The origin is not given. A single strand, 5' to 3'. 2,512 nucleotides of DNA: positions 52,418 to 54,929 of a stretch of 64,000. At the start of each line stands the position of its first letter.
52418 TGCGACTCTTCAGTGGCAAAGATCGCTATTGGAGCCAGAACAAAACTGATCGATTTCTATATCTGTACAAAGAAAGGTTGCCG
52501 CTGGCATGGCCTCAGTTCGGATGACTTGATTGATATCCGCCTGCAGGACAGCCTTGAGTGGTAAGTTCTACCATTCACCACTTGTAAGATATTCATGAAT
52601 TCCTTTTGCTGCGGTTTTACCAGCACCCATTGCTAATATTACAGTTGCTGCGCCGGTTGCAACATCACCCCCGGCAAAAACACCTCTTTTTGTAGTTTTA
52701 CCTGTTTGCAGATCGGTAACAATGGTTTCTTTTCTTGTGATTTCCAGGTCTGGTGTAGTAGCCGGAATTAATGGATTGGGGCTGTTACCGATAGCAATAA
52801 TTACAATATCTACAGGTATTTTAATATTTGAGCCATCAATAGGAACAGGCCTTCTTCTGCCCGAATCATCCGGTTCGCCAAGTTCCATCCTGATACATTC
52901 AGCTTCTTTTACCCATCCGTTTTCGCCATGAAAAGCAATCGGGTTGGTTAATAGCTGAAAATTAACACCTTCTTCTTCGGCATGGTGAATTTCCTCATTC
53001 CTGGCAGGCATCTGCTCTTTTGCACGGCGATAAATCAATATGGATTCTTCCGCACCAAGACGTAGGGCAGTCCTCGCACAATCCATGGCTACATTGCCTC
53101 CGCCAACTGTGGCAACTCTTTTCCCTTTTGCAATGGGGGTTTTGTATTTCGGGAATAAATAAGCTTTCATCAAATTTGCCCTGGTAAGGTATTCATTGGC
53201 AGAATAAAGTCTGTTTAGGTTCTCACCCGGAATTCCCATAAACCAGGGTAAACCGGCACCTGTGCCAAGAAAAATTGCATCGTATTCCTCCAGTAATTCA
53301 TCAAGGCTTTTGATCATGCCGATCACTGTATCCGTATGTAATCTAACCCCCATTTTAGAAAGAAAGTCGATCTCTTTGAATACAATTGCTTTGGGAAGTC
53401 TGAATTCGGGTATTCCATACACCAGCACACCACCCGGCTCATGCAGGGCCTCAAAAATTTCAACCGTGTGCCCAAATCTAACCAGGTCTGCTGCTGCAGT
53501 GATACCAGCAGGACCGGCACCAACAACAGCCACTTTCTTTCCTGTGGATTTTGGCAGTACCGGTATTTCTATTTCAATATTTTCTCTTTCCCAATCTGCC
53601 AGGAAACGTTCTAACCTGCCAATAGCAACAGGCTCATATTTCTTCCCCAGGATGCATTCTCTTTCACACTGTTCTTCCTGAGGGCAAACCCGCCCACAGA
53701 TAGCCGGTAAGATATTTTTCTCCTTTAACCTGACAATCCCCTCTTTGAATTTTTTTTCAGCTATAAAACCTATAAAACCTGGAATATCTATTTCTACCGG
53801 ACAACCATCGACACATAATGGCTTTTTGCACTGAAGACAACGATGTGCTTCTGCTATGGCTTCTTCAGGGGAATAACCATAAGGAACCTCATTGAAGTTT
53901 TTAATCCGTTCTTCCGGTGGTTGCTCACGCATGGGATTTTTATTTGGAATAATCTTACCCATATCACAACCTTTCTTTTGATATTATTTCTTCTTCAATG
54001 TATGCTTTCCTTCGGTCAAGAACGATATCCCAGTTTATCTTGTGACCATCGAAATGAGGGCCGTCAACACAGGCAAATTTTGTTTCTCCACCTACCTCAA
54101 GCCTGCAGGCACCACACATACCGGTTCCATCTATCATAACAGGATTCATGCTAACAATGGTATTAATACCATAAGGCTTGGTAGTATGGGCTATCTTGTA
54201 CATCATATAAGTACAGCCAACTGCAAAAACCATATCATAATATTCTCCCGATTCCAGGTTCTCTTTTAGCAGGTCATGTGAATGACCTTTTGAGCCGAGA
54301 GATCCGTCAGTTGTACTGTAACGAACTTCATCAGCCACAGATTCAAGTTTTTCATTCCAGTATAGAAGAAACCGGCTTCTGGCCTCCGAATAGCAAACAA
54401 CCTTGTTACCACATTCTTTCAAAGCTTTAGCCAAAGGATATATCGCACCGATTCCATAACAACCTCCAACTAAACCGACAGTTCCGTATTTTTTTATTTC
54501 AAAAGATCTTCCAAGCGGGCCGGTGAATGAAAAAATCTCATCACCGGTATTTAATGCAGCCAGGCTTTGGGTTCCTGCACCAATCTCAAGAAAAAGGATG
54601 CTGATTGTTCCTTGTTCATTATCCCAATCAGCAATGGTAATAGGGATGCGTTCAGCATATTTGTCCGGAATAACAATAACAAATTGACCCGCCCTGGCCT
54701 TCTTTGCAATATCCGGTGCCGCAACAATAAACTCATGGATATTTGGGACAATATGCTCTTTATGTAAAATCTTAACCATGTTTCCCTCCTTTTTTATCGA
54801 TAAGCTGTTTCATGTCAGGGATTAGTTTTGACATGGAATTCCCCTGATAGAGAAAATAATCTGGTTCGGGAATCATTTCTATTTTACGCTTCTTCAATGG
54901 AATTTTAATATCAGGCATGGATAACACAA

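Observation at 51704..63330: Eight-gene redox island joining a Bfu-type NuoEFG-like module, two NfnAB-like pairs and three copies of an uncharacterised CxxC module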

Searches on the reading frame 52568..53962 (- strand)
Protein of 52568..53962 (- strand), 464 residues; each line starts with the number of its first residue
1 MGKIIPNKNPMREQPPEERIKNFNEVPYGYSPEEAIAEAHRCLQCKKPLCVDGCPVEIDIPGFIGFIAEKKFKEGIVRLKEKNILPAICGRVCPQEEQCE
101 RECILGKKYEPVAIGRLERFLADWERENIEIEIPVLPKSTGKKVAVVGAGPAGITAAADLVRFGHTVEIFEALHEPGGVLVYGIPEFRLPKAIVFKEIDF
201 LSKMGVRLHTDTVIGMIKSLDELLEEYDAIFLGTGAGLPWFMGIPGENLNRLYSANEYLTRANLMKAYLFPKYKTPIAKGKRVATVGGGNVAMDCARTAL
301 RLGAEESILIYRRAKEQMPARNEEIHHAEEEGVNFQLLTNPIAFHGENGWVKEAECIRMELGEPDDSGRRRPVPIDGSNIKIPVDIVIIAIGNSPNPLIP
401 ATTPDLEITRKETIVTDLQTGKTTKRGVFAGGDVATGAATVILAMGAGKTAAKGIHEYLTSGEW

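Call 3: search_protein_families(library=pfam, proteins=[window:52568-53962:-], max_evalue=0.01)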
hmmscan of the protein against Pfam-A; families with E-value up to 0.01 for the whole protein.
window:52568-53962:- (464 aa): 15 families
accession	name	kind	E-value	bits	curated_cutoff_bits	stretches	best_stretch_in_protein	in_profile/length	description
PF14691.11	Fer4_20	-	3.7e-43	146.4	25.8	1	19-128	1-111/113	Dihydroprymidine dehydrogenase domain II, 4Fe-4S cluster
PF07992.20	Pyr_redox_2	-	3.8e-32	112.3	26.1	1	142-448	1-291/291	Pyridine nucleotide-disulphide oxidoreductase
PF00070.33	Pyr_redox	-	2e-09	38.3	22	2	282-348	1-70/82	Pyridine nucleotide-disulphide oxidoreductase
PF13450.12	NAD_binding_8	-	1.8e-06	28.6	21.9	1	146-178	1-33/68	NAD(P)-binding Rossmann-like domain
PF13738.12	Pyr_redox_3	-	6.6e-06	26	30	0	146-170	2-27/305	Pyridine nucleotide-disulphide oxidoreductase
PF01262.27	AlaDh_PNT_C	-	8.1e-06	25.8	23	0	255-315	5-63/214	Alanine dehydrogenase/PNT, C-terminal domain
PF12831.13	FAD_oxidored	-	0.0002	21.2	27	1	144-183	2-41/416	FAD dependent oxidoreductase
PF01946.23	Thi4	-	0.0003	20.6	26.2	1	142-209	18-85/235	Thi4 family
PF03486.20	HI0933_like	-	0.00077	19.4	50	1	143-177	2-36/244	HI0933-like protein Rossmann domain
PF01134.28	GIDA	-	0.00084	18.9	22.1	1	143-200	1-58/391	Glucose inhibited division protein A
PF13241.12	NAD_binding_7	-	0.0013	19.7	22.1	0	279-312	6-39/104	Putative NAD(P)-binding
PF02826.25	2-Hacid_dh_C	-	0.0026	17.6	25.1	0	277-321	33-76/178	D-isomer specific 2-hydroxyacid dehydrogenase, NAD binding domain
PF13454.12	NAD_binding_9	-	0.0027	18.1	21.8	0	145-182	1-41/155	FAD-NAD(P)-binding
PF01266.30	DAO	-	0.0033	17.4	27.9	1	143-177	1-35/353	FAD dependent oxidoreductase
PF01593.30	Amino_oxidase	-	0.0075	16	19.8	1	152-178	2-28/443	Flavin containing amine oxidoreductase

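Call 4: search_protein_families(library=ncbifam, proteins=[window:52568-53962:-], max_evalue=0.01)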
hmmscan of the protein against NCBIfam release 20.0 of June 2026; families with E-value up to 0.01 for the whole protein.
window:52568-53962:- (464 aa): 72 families (the best 25 are shown)
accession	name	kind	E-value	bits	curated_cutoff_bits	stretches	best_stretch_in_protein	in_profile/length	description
NF009414.0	PRK12778.1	equivalog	9.7e-206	685.4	1103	1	7-461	295-751/752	bifunctional dihydroorotate dehydrogenase B NAD binding subunit/NADPH-dependent glutamate synthase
TIGR01316.1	gltA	equivalog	7.1e-174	578.8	471.75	1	15-459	1-449/449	NADPH-dependent glutamate synthase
NF009413.0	PRK12775.1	equivalog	3.1e-154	515.2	1895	1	3-462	294-757/1006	putative trifunctional 2-polyprenylphenol hydroxylase/glutamate synthase subunit beta/ferritin domain-containing protein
NF009454.0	PRK12814.1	equivalog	8.4e-118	394.5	916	2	50-461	104-502/657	putative NADPH-dependent glutamate synthase small subunit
NF009410.0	PRK12771.1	subfamily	2e-114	383.2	516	2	48-461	48-447/566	NAD(P)-binding protein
NF009415.0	PRK12779.1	equivalog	2.6e-113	379.8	1519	1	50-457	210-624/944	putative bifunctional glutamate synthase subunit beta/2-polyprenylphenol hydroxylase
TIGR01318.1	gltD_gamma_fam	subfamily_domain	3.9e-107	358.7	482.95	1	14-460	14-466/467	glutamate synthase, small subunit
NF009408.0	PRK12769.1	equivalog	2.1e-97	326.8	1003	1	7-460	192-652/659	formate-dependent uric acid utilization protein AegA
NF010590.0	PRK13984.1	equivalog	1.7e-88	297.3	946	1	10-461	160-608/611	putative oxidoreductase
NF009451.0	PRK12809.1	equivalog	1.7e-84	284.3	1154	1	17-455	185-630/639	formate-dependent uric acid utilization protein YgfT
NF009409.0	PRK12770.1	subfamily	6.7e-84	282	343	1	138-461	15-352/360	putative glutamate synthase subunit beta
TIGR03315.1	Se_ygfK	equivalog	8.8e-83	278.3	835.3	1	44-456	441-836/1012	putative selenate reductase subunit YgfK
TIGR01317.1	GOGAT_sm_gam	subfamily_domain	9.7e-79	265.4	447.7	1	11-460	13-479/485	glutamate synthase small subunit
NF045663.1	diclust_near_Sec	equivalog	2.9e-43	148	530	3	47-236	17-199/759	pyridine nucleotide-disulfide oxidoreductase/dicluster-binding protein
TIGR01292.1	TRX_reduct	equivalog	1.2e-16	60.4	343.45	2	277-459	138-300/300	thioredoxin-disulfide reductase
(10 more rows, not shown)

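Call 81: search_solved_structures(query=window:52568-53962:-, max_evalue=1e-100, show_alignments=2)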
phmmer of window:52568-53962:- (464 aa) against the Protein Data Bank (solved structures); distinct sequences matched with E-value up to 1e-100: 5.
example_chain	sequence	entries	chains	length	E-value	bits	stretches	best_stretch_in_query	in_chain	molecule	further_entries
4ylf_B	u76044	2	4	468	2.8e-182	610.2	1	7-464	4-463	Dihydropyrimidine dehydrogenase subunit A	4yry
5jca_L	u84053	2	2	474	9.2e-151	506.3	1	2-460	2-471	NADH-dependent Ferredoxin:NADP Oxidoreductase (NfnI) subunit alpha | NADH-dependent Ferredoxin:NADP Oxidoreductase subunit alpha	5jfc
5vj7_A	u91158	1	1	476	1.3e-144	486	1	2-460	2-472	Oxidoreductase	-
9n5u_A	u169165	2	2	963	4.3e-103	349.2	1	47-459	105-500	NfnA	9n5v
9bov_A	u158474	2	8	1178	7.4e-102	345.1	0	39-460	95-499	Molybdopterin oxidoreductase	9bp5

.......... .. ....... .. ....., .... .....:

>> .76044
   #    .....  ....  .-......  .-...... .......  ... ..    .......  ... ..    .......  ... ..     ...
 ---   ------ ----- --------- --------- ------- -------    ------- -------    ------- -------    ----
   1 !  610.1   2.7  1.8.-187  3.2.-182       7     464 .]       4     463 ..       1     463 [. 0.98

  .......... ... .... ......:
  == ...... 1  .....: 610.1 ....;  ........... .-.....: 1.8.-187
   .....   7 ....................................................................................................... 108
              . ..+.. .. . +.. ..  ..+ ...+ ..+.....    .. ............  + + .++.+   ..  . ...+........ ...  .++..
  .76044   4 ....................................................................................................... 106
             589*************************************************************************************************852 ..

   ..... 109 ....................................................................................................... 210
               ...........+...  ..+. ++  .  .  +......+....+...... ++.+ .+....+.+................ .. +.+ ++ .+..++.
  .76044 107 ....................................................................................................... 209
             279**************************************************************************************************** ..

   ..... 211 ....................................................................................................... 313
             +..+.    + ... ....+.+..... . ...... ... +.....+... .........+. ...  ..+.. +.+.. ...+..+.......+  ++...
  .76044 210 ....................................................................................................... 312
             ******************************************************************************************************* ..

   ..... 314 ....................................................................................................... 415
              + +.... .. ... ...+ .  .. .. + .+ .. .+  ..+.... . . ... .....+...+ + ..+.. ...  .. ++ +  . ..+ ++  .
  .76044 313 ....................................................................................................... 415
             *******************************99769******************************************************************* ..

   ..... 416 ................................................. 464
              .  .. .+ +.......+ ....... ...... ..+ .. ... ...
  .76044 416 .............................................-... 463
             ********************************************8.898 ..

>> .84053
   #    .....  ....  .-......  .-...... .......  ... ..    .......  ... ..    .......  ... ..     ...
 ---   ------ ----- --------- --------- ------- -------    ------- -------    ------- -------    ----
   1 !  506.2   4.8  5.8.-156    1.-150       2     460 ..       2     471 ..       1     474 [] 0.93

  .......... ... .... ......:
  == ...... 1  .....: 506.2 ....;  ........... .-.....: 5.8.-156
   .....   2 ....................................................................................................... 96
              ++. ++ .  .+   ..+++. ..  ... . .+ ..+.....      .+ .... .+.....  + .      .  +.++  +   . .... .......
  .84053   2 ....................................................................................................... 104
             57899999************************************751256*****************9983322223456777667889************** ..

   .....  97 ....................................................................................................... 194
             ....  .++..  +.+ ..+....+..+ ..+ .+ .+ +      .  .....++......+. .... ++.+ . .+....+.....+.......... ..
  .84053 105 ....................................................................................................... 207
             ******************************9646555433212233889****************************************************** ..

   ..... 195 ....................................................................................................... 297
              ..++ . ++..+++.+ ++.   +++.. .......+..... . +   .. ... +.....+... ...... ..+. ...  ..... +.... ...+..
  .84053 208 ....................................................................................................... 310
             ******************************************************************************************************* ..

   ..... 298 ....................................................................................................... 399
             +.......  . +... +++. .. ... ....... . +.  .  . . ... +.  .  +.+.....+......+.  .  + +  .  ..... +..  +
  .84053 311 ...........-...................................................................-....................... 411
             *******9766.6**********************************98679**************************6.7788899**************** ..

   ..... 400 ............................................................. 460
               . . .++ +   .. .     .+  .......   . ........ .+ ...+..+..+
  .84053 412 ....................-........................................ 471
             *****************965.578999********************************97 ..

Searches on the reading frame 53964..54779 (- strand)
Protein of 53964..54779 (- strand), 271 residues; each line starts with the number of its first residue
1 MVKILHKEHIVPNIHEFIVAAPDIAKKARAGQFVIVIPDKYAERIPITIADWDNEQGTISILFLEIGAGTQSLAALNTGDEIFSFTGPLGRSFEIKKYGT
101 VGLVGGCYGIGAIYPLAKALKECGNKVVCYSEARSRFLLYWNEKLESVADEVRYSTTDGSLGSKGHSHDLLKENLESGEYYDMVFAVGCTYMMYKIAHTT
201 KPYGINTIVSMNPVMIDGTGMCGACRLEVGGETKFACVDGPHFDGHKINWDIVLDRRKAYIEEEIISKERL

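Call 3: search_protein_families(library=pfam, proteins=[window:53964-54779:-], max_evalue=0.01)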
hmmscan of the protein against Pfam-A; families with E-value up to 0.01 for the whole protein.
window:53964-54779:- (271 aa): 1 family
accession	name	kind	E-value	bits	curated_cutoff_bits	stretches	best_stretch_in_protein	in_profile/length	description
PF10418.14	DHODB_Fe-S_bind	-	1.4e-12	47.6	23.9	1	213-248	2-40/41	Iron-sulfur cluster binding domain of dihydroorotate dehydrogenase B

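Call 4: search_protein_families(library=ncbifam, proteins=[window:53964-54779:-], max_evalue=0.01)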
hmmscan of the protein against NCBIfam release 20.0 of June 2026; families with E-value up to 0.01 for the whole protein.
window:53964-54779:- (271 aa): 15 families
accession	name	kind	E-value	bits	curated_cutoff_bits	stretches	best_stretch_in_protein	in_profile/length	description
NF004862.0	PRK06222.1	subfamily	1.1e-105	353.2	220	1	1-270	1-270/281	sulfide/dihydroorotate dehydrogenase-like FAD/NAD-binding protein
NF009414.0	PRK12778.1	equivalog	1.6e-89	301.1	1103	1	1-265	1-265/752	bifunctional dihydroorotate dehydrogenase B NAD binding subunit/NADPH-dependent glutamate synthase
NF009413.0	PRK12775.1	equivalog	1.2e-66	225.3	1895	1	1-265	1-265/1006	putative trifunctional 2-polyprenylphenol hydroxylase/glutamate synthase subunit beta/ferritin domain-containing protein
NF009415.0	PRK12779.1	equivalog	2.8e-59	201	1519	1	3-269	652-939/944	putative bifunctional glutamate synthase subunit beta/2-polyprenylphenol hydroxylase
NF000798.0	PRK00054.1-3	equivalog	1.2e-35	123.3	219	1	2-248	8-242/244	dihydroorotate dehydrogenase electron transfer subunit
NF000796.0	PRK00054.1-1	equivalog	1.7e-35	122.5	224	1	3-249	7-236/254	dihydroorotate dehydrogenase electron transfer subunit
NF000799.0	PRK00054.1-4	equivalog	3.9e-27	95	314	1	3-245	8-253/258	dihydroorotate dehydrogenase electron transfer subunit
NF000797.0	PRK00054.1-2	equivalog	2.3e-24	86.1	270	1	2-247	17-264/267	dihydroorotate dehydrogenase electron transfer subunit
NF004470.0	PRK05802.1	equivalog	1.2e-13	50.8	313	1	2-232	68-308/330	sulfide/dihydroorotate dehydrogenase-like FAD/NAD-binding protein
TIGR02911.1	sulfite_red_B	equivalog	1.7e-08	33.9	288.6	1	26-244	29-252/261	anaerobic sulfite reductase subunit AsrB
NF006220.0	PRK08345.1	subfamily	7.2e-08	32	395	1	24-111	37-124/294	cytochrome-c3 hydrogenase subunit gamma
NF040835.1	sulfhyd_HydG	equivalog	8.1e-08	31.9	650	1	17-245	37-281/292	NADPH-dependent hydrogenase/sulfhydrogenase 1 subunit gamma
NF005128.0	PRK06567.1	equivalog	3.2e-06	25.3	1072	1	13-133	806-929/1031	putative bifunctional glutamate synthase subunit beta/2-polyprenylphenol hydroxylase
NF040830.1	sulfhyd_ShyC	equivalog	1.1e-05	24.8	600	0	27-111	38-119/288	NAD(P)-dependent hydrogenase/sulfhydrogenase 2 subunit gamma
NF005963.0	PRK08051.1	equivalog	0.0058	15.9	230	0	5-150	9-157/233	NAD(P)H-flavin reductase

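Call 56: search_solved_structures(query=window:53964-54779:-, max_evalue=1e-20, show_alignments=2)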
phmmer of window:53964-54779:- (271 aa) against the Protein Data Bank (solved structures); distinct sequences matched with E-value up to 1e-20: 3.
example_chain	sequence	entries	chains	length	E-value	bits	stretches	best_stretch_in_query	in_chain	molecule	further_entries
5jca_S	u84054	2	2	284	7.9e-82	277.7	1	1-269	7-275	NADH-dependent Ferredoxin:NADP Oxidoreductase (NfnI) subunit beta | NADH-dependent Ferredoxin:NADP Oxidoreductase subunit beta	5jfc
4ylf_A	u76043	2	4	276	1.8e-63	217.5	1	4-270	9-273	Dihydroorotate dehydrogenase B (NAD(+)), electron transfer subunit homolog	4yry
5vj7_B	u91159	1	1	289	6.7e-51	176.3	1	1-267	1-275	Ferredoxin-NADP(+) reductase subunit alpha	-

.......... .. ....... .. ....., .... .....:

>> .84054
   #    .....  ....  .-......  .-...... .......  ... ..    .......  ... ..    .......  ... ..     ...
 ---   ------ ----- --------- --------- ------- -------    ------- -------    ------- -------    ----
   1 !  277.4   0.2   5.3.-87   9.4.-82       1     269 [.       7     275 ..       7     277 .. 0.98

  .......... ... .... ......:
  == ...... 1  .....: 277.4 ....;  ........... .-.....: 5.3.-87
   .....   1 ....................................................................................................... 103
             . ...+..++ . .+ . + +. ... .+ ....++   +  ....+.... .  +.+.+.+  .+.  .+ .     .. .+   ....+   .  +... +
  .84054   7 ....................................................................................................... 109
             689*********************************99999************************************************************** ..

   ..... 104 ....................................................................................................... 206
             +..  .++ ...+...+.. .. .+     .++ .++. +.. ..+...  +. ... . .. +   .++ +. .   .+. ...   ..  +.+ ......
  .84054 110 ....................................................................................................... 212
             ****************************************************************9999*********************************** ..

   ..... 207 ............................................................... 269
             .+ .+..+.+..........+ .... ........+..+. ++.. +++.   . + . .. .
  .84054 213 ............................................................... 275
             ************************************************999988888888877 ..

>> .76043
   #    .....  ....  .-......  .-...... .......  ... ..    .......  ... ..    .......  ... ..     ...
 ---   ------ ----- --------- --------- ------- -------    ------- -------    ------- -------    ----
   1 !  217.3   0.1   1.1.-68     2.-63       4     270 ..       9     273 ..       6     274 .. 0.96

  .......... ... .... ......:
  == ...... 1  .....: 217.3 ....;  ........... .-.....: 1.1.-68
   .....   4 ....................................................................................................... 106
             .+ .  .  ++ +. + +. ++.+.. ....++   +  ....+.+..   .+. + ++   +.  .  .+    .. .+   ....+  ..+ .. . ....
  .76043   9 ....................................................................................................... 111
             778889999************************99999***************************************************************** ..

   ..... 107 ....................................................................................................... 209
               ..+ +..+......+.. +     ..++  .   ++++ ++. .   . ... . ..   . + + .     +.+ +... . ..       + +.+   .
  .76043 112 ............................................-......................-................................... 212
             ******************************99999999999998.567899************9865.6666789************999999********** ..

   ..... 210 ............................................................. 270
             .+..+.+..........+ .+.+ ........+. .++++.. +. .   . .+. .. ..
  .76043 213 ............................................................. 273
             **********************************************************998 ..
